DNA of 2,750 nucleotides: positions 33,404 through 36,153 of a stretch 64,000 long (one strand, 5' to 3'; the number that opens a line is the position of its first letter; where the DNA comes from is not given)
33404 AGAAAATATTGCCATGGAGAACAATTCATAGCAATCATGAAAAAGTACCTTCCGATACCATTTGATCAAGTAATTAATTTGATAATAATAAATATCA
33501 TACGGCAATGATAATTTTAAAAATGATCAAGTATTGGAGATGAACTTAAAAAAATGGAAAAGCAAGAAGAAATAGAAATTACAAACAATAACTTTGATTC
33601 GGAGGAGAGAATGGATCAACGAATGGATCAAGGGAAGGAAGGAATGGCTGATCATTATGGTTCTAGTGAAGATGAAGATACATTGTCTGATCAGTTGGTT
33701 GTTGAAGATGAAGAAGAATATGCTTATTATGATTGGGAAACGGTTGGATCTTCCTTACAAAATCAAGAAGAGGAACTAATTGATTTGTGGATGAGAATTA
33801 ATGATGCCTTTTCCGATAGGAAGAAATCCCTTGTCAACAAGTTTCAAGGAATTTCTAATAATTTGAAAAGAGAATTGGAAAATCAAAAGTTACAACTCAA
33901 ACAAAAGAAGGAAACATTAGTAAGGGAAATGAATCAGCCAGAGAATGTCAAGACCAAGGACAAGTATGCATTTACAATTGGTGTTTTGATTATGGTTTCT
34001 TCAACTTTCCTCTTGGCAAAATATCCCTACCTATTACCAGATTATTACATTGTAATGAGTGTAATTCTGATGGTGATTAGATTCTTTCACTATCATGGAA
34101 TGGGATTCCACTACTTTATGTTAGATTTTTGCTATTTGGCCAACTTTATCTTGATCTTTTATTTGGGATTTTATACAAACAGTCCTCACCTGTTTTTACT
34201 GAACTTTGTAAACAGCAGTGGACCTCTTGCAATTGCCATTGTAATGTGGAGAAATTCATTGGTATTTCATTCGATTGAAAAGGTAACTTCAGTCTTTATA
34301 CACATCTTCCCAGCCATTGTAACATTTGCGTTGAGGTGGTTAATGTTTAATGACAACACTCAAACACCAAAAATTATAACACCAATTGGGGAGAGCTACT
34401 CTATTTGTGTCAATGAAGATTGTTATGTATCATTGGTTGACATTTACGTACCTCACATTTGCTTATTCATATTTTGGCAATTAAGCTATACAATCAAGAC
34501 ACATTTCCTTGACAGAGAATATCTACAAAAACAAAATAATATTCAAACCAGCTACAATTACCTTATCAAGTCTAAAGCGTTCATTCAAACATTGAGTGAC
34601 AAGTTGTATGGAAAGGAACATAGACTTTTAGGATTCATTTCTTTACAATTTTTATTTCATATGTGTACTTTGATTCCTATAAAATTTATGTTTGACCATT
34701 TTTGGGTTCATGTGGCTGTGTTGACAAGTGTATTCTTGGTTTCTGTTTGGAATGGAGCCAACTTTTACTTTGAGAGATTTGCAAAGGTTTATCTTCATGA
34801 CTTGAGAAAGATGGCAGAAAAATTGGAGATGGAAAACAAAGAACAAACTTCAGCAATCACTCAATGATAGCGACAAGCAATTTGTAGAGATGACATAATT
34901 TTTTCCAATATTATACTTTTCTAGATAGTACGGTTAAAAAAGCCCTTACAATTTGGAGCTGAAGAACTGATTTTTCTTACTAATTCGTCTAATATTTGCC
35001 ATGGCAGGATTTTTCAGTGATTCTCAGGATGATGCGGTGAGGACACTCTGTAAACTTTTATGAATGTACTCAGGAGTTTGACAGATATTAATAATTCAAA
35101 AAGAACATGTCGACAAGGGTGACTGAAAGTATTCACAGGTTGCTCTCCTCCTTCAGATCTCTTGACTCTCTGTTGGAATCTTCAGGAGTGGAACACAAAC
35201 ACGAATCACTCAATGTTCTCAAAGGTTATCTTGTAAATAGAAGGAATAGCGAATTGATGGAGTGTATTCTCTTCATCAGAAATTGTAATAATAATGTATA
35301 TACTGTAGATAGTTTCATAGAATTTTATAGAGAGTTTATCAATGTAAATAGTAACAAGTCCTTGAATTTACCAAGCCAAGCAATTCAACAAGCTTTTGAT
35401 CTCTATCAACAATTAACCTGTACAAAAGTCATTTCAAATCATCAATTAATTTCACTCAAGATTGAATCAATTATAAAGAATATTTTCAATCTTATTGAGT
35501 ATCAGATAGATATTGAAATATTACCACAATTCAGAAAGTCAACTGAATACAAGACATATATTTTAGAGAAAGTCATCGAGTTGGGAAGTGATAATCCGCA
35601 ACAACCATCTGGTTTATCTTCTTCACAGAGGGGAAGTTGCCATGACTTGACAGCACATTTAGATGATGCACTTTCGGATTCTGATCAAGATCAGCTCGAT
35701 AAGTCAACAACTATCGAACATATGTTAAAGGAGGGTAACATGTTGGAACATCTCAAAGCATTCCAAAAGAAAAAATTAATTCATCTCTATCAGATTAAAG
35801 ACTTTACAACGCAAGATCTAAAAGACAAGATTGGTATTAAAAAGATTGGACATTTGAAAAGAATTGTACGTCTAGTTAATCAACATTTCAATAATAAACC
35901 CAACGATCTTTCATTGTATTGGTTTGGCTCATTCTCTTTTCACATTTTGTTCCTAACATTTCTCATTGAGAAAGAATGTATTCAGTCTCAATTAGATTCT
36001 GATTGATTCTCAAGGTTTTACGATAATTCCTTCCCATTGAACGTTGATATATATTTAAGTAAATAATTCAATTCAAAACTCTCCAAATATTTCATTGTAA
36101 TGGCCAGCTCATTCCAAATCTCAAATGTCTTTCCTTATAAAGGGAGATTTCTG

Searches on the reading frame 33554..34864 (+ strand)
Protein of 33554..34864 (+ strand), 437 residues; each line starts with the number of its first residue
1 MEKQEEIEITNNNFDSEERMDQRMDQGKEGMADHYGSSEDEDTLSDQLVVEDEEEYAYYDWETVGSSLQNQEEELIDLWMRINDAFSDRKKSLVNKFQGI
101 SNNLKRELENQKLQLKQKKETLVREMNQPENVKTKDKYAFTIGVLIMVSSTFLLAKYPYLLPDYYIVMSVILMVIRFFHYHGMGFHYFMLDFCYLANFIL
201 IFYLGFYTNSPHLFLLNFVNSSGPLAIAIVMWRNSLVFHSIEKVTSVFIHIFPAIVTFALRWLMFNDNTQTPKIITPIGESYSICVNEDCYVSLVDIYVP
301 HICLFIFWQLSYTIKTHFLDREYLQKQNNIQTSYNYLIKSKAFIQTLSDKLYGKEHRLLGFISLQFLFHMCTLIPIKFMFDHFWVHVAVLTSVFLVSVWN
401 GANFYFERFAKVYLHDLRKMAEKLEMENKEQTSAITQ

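Call 80: search_protein_families(library=pfam, proteins=[window:33554-34864:+], max_evalue=0.001)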
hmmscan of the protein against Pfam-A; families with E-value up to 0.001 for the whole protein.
window:33554-34864:+ (437 aa): 1 family
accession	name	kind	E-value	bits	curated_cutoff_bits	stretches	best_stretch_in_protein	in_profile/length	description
PF10998.14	DUF2838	-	1.9e-36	125.1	25.2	1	136-246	1-111/111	Protein of unknown function (DUF2838)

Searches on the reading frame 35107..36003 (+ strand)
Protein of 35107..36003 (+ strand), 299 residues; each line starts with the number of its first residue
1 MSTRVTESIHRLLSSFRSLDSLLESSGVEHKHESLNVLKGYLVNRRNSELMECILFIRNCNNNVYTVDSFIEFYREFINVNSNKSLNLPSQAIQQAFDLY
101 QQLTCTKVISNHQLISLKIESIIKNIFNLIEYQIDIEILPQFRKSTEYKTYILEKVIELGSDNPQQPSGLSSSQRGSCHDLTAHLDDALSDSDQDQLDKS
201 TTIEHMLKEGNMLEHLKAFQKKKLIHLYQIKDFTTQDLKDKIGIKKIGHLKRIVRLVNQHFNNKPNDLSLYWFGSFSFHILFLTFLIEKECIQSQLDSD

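Call 24: find_encoding_contigs(protein=window:35107-36003:+, flank=6000, max_places=5)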
Protein window:35107-36003:+ (299 aa): no gene with exactly this product is on record in the collection.

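Call 80: search_protein_families(library=pfam, proteins=[window:35107-36003:+], max_evalue=0.001)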
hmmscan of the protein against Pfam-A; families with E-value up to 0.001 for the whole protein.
window:35107-36003:+ (299 aa): 2 families
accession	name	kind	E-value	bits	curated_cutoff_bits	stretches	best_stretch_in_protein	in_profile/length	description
PF00536.37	SAM_1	-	2.7e-06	28.1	23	1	207-257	12-60/64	SAM domain (Sterile alpha motif)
PF07647.24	SAM_2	-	6.8e-05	23.4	20.5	1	208-257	14-62/66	SAM domain (Sterile alpha motif)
